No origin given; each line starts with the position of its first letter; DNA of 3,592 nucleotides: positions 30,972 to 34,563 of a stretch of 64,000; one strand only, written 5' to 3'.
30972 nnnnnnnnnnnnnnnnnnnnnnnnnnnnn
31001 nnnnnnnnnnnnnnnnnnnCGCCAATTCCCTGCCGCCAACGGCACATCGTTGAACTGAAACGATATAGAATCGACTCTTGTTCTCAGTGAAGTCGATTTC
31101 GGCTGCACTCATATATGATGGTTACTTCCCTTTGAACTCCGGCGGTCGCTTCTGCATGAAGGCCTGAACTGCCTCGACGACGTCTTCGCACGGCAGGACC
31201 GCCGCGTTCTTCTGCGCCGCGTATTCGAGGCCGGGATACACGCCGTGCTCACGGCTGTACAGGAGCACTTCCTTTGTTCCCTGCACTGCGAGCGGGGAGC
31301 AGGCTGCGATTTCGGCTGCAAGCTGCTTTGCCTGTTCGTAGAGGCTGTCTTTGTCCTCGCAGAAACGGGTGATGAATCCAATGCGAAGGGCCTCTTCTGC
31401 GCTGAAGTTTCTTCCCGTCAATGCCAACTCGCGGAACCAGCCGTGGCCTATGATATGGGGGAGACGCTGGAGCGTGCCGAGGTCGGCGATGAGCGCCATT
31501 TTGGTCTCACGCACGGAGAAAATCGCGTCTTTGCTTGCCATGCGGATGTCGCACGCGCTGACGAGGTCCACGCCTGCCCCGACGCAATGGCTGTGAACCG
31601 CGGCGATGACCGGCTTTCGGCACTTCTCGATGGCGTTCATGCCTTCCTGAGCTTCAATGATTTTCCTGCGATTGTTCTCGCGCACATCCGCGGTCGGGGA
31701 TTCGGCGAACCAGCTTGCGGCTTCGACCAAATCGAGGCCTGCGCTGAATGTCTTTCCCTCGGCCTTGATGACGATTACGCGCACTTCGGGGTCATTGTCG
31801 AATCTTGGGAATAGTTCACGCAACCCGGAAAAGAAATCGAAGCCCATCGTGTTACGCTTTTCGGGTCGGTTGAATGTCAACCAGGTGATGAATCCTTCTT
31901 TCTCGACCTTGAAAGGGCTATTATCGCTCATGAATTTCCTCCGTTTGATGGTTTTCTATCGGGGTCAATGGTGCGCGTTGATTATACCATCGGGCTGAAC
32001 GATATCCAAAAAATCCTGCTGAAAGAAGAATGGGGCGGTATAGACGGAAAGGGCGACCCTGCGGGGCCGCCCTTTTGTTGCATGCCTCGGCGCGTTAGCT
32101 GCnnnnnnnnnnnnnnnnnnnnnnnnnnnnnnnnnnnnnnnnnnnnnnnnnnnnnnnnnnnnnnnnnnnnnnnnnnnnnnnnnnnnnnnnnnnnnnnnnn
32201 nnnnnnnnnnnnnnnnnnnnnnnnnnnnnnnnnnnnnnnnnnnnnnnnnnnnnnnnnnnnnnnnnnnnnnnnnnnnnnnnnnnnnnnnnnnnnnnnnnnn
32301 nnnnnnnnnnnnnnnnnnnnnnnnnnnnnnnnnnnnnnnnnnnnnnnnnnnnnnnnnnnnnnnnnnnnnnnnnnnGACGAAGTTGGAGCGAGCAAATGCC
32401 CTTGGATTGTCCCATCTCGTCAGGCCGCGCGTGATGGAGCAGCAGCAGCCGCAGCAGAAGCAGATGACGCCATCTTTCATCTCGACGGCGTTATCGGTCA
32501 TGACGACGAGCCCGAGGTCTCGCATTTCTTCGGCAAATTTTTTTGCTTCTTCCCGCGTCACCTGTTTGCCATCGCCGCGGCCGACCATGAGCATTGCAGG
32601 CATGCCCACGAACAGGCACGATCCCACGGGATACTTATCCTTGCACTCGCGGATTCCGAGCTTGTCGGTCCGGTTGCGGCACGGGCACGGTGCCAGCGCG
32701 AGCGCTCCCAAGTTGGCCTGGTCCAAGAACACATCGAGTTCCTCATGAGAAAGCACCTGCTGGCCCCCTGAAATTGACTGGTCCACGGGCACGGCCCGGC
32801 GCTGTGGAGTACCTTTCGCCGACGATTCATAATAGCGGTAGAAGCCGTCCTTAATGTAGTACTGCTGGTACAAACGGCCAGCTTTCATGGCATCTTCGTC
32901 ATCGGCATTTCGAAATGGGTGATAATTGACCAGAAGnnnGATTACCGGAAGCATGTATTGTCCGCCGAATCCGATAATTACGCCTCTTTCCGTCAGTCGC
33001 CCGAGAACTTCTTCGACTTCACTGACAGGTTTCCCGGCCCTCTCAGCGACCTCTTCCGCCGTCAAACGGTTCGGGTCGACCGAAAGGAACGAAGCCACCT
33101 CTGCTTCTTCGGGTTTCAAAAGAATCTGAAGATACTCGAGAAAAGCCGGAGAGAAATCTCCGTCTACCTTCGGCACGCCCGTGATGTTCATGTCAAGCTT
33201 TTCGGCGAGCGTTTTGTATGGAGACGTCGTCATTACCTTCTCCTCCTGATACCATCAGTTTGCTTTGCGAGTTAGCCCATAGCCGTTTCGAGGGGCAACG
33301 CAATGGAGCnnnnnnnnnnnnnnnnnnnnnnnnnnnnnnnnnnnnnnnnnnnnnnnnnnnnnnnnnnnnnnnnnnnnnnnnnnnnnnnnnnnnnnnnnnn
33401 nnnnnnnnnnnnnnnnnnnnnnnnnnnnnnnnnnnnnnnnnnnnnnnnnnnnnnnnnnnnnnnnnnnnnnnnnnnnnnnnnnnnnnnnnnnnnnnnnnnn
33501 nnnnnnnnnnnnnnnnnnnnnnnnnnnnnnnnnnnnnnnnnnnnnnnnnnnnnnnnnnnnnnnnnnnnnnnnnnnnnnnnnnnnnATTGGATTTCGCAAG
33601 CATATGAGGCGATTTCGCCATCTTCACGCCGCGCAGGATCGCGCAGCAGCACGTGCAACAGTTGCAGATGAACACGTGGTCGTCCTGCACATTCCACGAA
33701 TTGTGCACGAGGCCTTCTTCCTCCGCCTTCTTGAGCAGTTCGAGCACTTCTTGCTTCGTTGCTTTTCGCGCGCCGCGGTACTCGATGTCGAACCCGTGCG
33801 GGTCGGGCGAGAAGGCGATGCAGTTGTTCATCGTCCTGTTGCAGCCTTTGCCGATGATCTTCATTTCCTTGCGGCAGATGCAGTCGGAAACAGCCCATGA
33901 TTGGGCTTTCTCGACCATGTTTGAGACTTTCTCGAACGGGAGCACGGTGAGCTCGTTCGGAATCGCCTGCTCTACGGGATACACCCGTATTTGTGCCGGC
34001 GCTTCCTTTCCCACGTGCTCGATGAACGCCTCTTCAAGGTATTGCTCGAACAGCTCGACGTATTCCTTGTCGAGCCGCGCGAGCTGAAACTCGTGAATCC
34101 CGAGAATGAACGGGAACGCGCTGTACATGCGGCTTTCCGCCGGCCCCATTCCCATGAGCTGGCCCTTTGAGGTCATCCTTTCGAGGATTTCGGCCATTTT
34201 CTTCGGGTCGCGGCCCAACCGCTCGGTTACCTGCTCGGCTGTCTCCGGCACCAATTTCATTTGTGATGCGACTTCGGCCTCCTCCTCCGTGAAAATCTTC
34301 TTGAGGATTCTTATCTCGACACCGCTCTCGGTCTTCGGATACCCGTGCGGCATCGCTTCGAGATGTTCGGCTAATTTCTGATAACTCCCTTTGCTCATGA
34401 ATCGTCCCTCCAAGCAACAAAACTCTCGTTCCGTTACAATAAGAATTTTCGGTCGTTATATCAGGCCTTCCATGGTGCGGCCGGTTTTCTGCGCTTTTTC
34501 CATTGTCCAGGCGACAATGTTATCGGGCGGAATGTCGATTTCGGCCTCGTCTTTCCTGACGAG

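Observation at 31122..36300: TetR-headed operon with three tandem paralogs of an unassigned winged-helix/Cys-cluster/di-ferredoxin protein plus a crotonase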

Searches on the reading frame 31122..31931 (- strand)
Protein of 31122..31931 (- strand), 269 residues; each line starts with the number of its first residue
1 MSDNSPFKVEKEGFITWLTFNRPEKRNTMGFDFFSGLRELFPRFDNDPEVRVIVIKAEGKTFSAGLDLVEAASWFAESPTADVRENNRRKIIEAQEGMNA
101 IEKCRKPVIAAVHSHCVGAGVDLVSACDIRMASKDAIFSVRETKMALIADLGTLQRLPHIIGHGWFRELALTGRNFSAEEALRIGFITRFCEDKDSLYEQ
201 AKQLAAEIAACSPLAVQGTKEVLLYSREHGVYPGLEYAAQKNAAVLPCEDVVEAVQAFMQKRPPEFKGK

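Call 3: search_protein_families(library=pfam, proteins=[window:31122-31931:-], max_evalue=0.01)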
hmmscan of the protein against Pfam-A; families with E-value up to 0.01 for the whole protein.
window:31122-31931:- (269 aa): 2 families
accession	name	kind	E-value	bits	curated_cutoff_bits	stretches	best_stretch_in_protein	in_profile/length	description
PF00378.25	ECH_1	-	3.7e-45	154.7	27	1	13-268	4-250/251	Enoyl-CoA hydratase/isomerase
PF16113.10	ECH_2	-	7.1e-27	95.2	27.2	1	16-195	2-176/335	Enoyl-CoA hydratase/isomerase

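Call 4: search_protein_families(library=ncbifam, proteins=[window:31122-31931:-], max_evalue=0.01)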
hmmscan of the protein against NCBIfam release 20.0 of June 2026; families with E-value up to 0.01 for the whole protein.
window:31122-31931:- (269 aa): 72 families (the best 25 are shown)
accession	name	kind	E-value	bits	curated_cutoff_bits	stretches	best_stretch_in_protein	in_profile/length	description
NF004794.0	PRK06142.1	equivalog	2e-96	322.9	308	1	5-268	6-272/273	crotonase/enoyl-CoA hydratase family protein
NF051848.1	EnCoAHydtEchA19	equivalog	3.1e-58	197.3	400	1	8-269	3-258/258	enoyl-CoA hydratase EchA19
NF004781.0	PRK06127.1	subfamily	1.5e-50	172.4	291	1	7-269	13-269/269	enoyl-CoA hydratase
NF005126.0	PRK06563.1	subfamily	1.8e-49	168.5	261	1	6-269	8-263/263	crotonase/enoyl-CoA hydratase family protein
NF006107.0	PRK08258.1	equivalog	2.8e-49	167.9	330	1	6-269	18-277/277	enoyl-CoA hydratase family protein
NF005803.0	PRK07658.1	equivalog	4.4e-49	167.2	313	1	7-269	4-257/257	enoyl-CoA hydratase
NF006007.0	PRK08138.1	subfamily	1.1e-47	162.6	355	1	14-269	17-261/261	enoyl-CoA hydratase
NF005699.0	PRK07509.1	equivalog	1.3e-47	162.7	249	1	7-267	6-262/267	crotonase/enoyl-CoA hydratase family protein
NF005802.0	PRK07657.1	equivalog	5.9e-47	160.4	363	1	13-269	12-260/260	enoyl-CoA hydratase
NF004857.0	PRK06210.1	equivalog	1.7e-46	158.9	341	1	14-268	18-274/275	enoyl-CoA hydratase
NF005864.0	PRK07799.1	equivalog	1.8e-46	158.5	316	1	7-268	10-265/266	crotonase/enoyl-CoA hydratase family protein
NF006699.0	PRK09245.1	subfamily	2.3e-46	158.2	354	1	6-268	4-265/266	crotonase/enoyl-CoA hydratase family protein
NF005073.0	PRK06495.1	subfamily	1.1e-45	155.9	296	1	7-269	6-257/257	enoyl-CoA hydratase/isomerase family protein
NF006100.0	PRK08252.1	subfamily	1.6e-45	155.7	282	1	7-269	5-254/254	crotonase/enoyl-CoA hydratase family protein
NF004475.0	PRK05809.1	subfamily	2.2e-44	151.9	394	1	8-269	7-260/260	short-chain-enoyl-CoA hydratase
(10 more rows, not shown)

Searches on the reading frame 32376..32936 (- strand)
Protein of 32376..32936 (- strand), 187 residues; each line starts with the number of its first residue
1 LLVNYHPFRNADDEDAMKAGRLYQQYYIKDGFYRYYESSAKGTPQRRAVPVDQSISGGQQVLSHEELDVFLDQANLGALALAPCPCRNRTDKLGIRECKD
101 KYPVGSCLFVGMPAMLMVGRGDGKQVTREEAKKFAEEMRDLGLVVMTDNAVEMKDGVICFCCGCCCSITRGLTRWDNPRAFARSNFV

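Call 31: search_protein_families(library=pfam, proteins=[window:32376-32936:-], max_evalue=10)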
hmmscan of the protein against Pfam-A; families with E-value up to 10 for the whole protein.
window:32376-32936:- (187 aa): 0 families

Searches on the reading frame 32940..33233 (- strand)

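Call 31: search_protein_families(library=pfam, proteins=[window:32940-33233:-], max_evalue=10)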
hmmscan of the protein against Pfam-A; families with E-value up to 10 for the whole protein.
window:32940-33233:- (98 aa): 13 families
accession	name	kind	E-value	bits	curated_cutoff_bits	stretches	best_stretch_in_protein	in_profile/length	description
PF01978.25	TrmB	-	2.7e-05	24.4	25.6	1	55-87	21-53/68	Sugar-specific transcriptional regulator TrmB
PF22451.2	NirdL-like_HTH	-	0.0002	21.3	27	2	61-86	21-46/47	Siroheme decarboxylase NirDL-like HTH domain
PF13412.12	HTH_24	-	0.00075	19.5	21.9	1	56-86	17-47/48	Winged helix-turn-helix DNA-binding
PF09339.16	HTH_IclR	-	0.00081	19.5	22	1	52-85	14-47/52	IclR helix-turn-helix domain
PF04539.22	Sigma70_r3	-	0.0034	17.9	25.3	1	58-78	22-42/78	Sigma-70 region 3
PF12802.13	MarR_2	-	0.0086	16.7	27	1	39-86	3-50/61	MarR family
PF22798.2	DUF5817_CT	-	0.01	16.1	29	1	58-93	14-52/54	DUF5817, C-terminal domain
PF24270.1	HTH_Cmi2_C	-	0.093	13.4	27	1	51-86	83-118/125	Cmi2, C-terminal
PF13545.12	HTH_Crp_2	-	0.11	13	27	1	56-87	22-53/70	Crp-like helix-turn-helix domain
PF17782.7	DprA_WH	-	0.11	13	22.9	1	40-80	11-49/61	DprA winged helix domain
PF25212.1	HVO_A0114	-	0.18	12.1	27.6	1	58-86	38-66/84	HVO_A0114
PF21531.3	Rv2175c_wHTH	-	0.19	12.2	27.1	1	52-77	11-36/57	DNA-binding protein Rv2175c, wHTH domain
PF12840.13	HTH_20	-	0.21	12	27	1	56-86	18-48/51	Helix-turn-helix domain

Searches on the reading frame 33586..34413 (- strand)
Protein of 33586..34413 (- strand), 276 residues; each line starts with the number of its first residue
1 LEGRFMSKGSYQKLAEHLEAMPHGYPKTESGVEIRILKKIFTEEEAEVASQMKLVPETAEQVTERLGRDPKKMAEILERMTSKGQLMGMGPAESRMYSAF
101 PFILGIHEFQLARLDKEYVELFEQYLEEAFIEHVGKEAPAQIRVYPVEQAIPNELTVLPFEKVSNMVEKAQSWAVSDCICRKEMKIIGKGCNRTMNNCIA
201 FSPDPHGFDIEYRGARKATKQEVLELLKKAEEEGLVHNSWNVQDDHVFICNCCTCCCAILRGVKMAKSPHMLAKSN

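Call 50: search_dna_similar(query=window:33586-34413:-, collection=plasmids, mode=protein, max_evalue=0.001, max_rows=30)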
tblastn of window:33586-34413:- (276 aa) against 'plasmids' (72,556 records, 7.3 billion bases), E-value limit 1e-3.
Records with a match: 3; places in all: 3; records where one place covers at least 80% of the query: 1.
Best place of each record, by identity: <60% 3.
By first word of the organism name: Cetobacterium 2; Acetoanaerobium 1.
By predicted mobility (MOB-suite, as given by PLSDB): non-mobilizable 3.
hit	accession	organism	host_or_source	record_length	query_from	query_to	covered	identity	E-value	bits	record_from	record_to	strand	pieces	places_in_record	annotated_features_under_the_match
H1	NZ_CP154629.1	Acetoanaerobium noterae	cell culture,Sludge of a digestion ...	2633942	8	276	97%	32.4%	4e-19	94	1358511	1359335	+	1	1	none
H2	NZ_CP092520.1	Cetobacterium somerae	Danio rerio,tissue sample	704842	5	201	71%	28.2%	9e-15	81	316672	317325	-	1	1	4Fe-4S binding protein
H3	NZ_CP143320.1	Cetobacterium somerae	intestine of Yellow Catfish,pure culture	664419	5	201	71%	27.7%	4e-14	79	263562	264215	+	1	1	4Fe-4S dicluster-binding protein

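Call 51: get_annotated_region(hit=H1, flank=8000)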
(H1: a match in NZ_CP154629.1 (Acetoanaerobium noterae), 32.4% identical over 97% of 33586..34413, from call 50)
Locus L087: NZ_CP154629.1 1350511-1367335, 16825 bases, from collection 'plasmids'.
description: Acetoanaerobium noterae strain DSL2 plasmid pTPELB2, complete sequence
organism: Acetoanaerobium noterae (NCBI taxid 745369)
taxonomy: Bacteria; Bacillota; Clostridia; Peptostreptococcales; Filifactoraceae; Acetoanaerobium; Acetoanaerobium noterae
host: -; source: cell culture,Sludge of a digestion tower of a wastewater treatment plant; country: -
typing (MOB-suite, as given by PLSDB): non-mobilizable
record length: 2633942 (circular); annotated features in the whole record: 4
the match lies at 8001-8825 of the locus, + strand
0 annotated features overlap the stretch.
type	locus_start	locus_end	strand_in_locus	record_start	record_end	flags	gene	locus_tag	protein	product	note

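Call 52: get_annotated_region(hit=H2, flank=8000)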
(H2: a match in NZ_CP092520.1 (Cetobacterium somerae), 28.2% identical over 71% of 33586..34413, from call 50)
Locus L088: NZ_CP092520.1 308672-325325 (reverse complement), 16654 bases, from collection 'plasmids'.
description: Cetobacterium somerae strain CS2105-BJ plasmid unnamed1, complete sequence
organism: Cetobacterium somerae (NCBI taxid 188913)
taxonomy: Bacteria; Fusobacteriota; Fusobacteriia; Fusobacteriales; Fusobacteriaceae; Cetobacterium; Cetobacterium somerae
host: -; source: Danio rerio,tissue sample; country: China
typing (MOB-suite, as given by PLSDB): non-mobilizable
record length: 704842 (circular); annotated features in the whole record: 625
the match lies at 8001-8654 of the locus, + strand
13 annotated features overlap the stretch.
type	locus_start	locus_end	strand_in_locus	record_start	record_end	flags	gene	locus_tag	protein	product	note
CDS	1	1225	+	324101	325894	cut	-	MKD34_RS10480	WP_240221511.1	L-fucose isomerase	GO:0019317 - fucose catabolic process [Evidence IEA]; GO:0005996 - monosaccharide metabolic process [Evidence IEA]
CDS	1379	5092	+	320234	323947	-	-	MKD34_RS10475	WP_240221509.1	glycoside hydrolase family 2 TIM barrel-domain containing protein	GO:0005975 - carbohydrate metabolic process [Evidence IEA]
CDS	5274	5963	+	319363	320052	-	-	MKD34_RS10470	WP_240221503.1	septum site-determining protein MinC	GO:0000902 - cell morphogenesis [Evidence IEA]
CDS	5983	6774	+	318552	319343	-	minD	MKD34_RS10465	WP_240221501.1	septum site-determining protein MinD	GO:0000918 - division septum site selection [Evidence IEA]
CDS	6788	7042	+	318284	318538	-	minE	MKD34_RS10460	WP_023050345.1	cell division topological specificity factor MinE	GO:0000910 - cytokinesis [Evidence IEA]; GO:0000918 - division septum site selection [Evidence IEA]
CDS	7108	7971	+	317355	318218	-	-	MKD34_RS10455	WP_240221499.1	DMT family transporter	GO:0055085 - transmembrane transport [Evidence IEA]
CDS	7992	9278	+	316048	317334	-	-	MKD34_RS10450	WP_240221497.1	4Fe-4S binding protein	-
CDS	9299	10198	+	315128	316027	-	-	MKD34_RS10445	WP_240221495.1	endo alpha-1,4 polygalactosaminidase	-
CDS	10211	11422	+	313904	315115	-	-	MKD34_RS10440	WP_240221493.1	GAF domain-containing protein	-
CDS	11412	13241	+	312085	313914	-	-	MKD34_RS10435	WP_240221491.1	DUF2194 domain-containing protein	-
CDS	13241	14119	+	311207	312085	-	-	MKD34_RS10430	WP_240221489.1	hypothetical protein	-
CDS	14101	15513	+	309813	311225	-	pelF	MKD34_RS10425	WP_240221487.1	GT4 family glycosyltransferase PelF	-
CDS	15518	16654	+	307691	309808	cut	pelG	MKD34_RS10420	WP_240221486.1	exopolysaccharide Pel transporter PelG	-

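Call 54: search_protein_families(library=pfam, proteins=[L087:7962-9239:+, L087:5425-7791:+, L087:4305-5420:+, L087:2790-4295:+, L087:9231-10604:-, L087:11392-12057:+, L088:7992-9278:+], max_evalue=0.001)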
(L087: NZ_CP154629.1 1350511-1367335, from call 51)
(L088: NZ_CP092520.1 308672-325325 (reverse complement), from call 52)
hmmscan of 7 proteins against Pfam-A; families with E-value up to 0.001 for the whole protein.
L087:7962-9239:+ (425 aa): 10 families
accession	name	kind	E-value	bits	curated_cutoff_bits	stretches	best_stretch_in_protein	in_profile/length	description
PF14697.11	Fer4_21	-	3.4e-10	40.3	35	1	295-347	6-59/59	4Fe-4S dicluster domain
PF12838.12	Fer4_7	-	4.8e-10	40.2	27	1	296-344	1-52/52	4Fe-4S dicluster domain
PF00037.32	Fer4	-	1.7e-09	37.5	21.1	2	323-346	1-24/24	4Fe-4S binding domain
PF13237.11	Fer4_10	-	1.8e-09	37.8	25.5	2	292-341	4-53/53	4Fe-4S dicluster domain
PF12797.12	Fer4_2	-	7.2e-07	29.2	24.5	2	322-341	2-21/22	4Fe-4S binding domain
PF12837.12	Fer4_6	-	3.9e-06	27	25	2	326-345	5-24/24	4Fe-4S binding domain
PF13187.11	Fer4_9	-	9.8e-06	26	27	1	296-345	1-52/52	4Fe-4S dicluster domain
PF12800.12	Fer4_4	-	5.5e-05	23.6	24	1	295-310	2-17/17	4Fe-4S binding domain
PF13484.11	Fer4_16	-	0.00019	22.6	30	0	317-343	40-66/66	4Fe-4S double cluster binding domain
PF25160.1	LdpA_Fe-S-bd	-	0.00023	21.3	27.6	1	326-348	24-46/49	LdpA Fe-S cluster-binding domain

L087:5425-7791:+ (788 aa): 1 family
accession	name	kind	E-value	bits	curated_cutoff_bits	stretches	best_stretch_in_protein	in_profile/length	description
PF00343.26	Phosphorylase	-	2.4e-294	978.6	27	1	89-788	1-713/713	Carbohydrate phosphorylase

L087:4305-5420:+ (371 aa): 8 families
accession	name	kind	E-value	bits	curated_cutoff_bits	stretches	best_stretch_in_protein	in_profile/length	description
PF00005.33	ABC_tran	-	2.7e-32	112.7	25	1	21-162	2-136/137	ABC transporter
PF17912.7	OB_MalK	-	3.4e-14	53.9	27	1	236-292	1-53/53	MalK OB fold domain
PF02463.25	SMC_N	-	3.7e-07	30.3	40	1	29-206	23-209/220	RecF/RecN/SMC N terminal domain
PF13304.12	AAA_21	-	9.4e-07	29.6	27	0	118-195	221-300/304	AAA domain, putative AbiEii toxin, Type IV TA system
PF03215.21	Rad17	-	1.5e-06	28.7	23.8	1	18-125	33-139/186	Rad17 P-loop domain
PF08402.16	TOBE_2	-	3.1e-05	24.5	21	1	286-360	2-76/76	TOBE domain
PF13401.12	AAA_22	-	0.00012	22.8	27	1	29-107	4-64/130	AAA domain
PF03459.23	TOBE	-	0.00069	20.2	22.3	0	311-359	11-64/64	TOBE domain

L087:2790-4295:+ (501 aa): 1 family
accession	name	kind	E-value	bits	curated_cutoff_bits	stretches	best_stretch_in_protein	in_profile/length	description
PF02446.23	Glyco_hydro_77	-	2.3e-177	591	25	1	20-484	1-464/465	4-alpha-glucanotransferase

L087:9231-10604:- (457 aa): 2 families
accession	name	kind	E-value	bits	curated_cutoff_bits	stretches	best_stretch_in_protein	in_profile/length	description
PF13520.12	AA_permease_2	-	1.7e-41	143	27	1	16-424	5-412/427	Amino acid permease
PF00324.27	AA_permease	-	2.3e-40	139.1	24.6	1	17-428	2-427/470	Amino acid permease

L087:11392-12057:+ (221 aa): 2 families
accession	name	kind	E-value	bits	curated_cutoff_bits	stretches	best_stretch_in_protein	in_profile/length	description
PF13263.12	PHP_C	-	7.3e-15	54.7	21.3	1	137-192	1-56/56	PHP-associated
PF02811.25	PHP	-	1.9e-09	38.5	26.4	1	4-69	1-66/164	PHP domain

L088:7992-9278:+ (428 aa): 9 families
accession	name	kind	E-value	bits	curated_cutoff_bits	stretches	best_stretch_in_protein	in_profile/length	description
PF00037.32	Fer4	-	4.1e-10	39.5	21.1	2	298-321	1-24/24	4Fe-4S binding domain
PF14697.11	Fer4_21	-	6.9e-10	39.3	35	1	299-347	2-54/59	4Fe-4S dicluster domain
PF25160.1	LdpA_Fe-S-bd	-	8.2e-10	38.8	27.6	2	311-349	9-43/49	LdpA Fe-S cluster-binding domain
PF12837.12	Fer4_6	-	1.1e-09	38.2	25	1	297-320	1-24/24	4Fe-4S binding domain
PF12838.12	Fer4_7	-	3.5e-08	34.2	27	1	304-346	1-50/52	4Fe-4S dicluster domain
PF13237.11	Fer4_10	-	1.1e-07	32.1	25.5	1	298-345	2-53/53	4Fe-4S dicluster domain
PF13187.11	Fer4_9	-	8.2e-07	29.4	27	1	305-347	2-50/52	4Fe-4S dicluster domain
PF12797.12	Fer4_2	-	3.5e-05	23.9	24.5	1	297-317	2-22/22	4Fe-4S binding domain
PF13484.11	Fer4_16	-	7.7e-05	23.8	30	1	304-333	1-28/66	4Fe-4S double cluster binding domain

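Call 72: search_dna_similar(query=L087:7962-8840:+, collection=plasmids, mode=protein, max_evalue=5, max_rows=40)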
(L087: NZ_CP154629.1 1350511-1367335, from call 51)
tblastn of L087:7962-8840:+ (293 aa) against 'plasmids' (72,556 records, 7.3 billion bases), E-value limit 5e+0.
Records with a match: 3; places in all: 3; records where one place covers at least 80% of the query: 3.
Best place of each record, by identity: >=99% 1; <60% 2.
By first word of the organism name: Cetobacterium 2; Acetoanaerobium 1.
By predicted mobility (MOB-suite, as given by PLSDB): non-mobilizable 3.
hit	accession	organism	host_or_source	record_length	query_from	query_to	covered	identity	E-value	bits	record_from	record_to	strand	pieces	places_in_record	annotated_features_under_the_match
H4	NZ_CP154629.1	Acetoanaerobium noterae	cell culture,Sludge of a digestion ...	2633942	1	293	100%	100.0%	0e+0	567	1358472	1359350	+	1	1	none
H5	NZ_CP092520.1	Cetobacterium somerae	Danio rerio,tissue sample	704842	8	290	97%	47.8%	9e-83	278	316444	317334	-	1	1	4Fe-4S binding protein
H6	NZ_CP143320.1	Cetobacterium somerae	intestine of Yellow Catfish,pure culture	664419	8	290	97%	46.8%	2e-81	274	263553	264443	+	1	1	4Fe-4S dicluster-binding protein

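Call 89: search_protein_families(library=ncbifam, proteins=[window:33586-34413:-, L087:7962-8840:+], max_evalue=10)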
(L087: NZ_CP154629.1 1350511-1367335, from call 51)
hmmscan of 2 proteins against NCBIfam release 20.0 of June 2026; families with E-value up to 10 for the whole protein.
window:33586-34413:- (276 aa): 2 families
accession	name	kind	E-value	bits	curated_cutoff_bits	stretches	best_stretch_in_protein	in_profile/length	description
NF003626.0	PRK05265.1-4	equivalog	0.019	14.2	222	1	18-84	60-126/246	pyridoxine 5'-phosphate synthase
NF002773.0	PRK02866.1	subfamily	0.07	13.2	150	1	48-98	39-88/147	cyanase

L087:7962-8840:+ (293 aa): 0 families

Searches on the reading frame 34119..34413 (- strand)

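Call 31: search_protein_families(library=pfam, proteins=[window:34119-34413:-], max_evalue=10)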
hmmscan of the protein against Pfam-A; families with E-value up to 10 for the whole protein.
window:34119-34413:- (98 aa): 6 families
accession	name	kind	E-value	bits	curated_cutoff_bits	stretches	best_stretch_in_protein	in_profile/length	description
PF01978.25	TrmB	-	0.0059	16.9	25.6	1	42-84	7-50/68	Sugar-specific transcriptional regulator TrmB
PF03448.22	MgtE_N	-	0.072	14.1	25.9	1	33-82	18-63/102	MgtE intracellular N domain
PF21865.2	TLN1-like_RS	-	0.077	13.5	27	1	28-82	33-87/165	Talin 1-like, rod segment domain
PF03740.19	PdxJ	-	0.11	12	24.5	1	28-84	63-119/234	Pyridoxal phosphate biosynthesis protein PdxJ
PF23191.1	WH_MCM3_C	-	0.13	13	27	1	35-87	13-68/77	MCM3-like, winged helix domain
PF03509.19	Connexin50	-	0.14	13.3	25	1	11-47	7-42/66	Gap junction alpha-8 protein (Cx50)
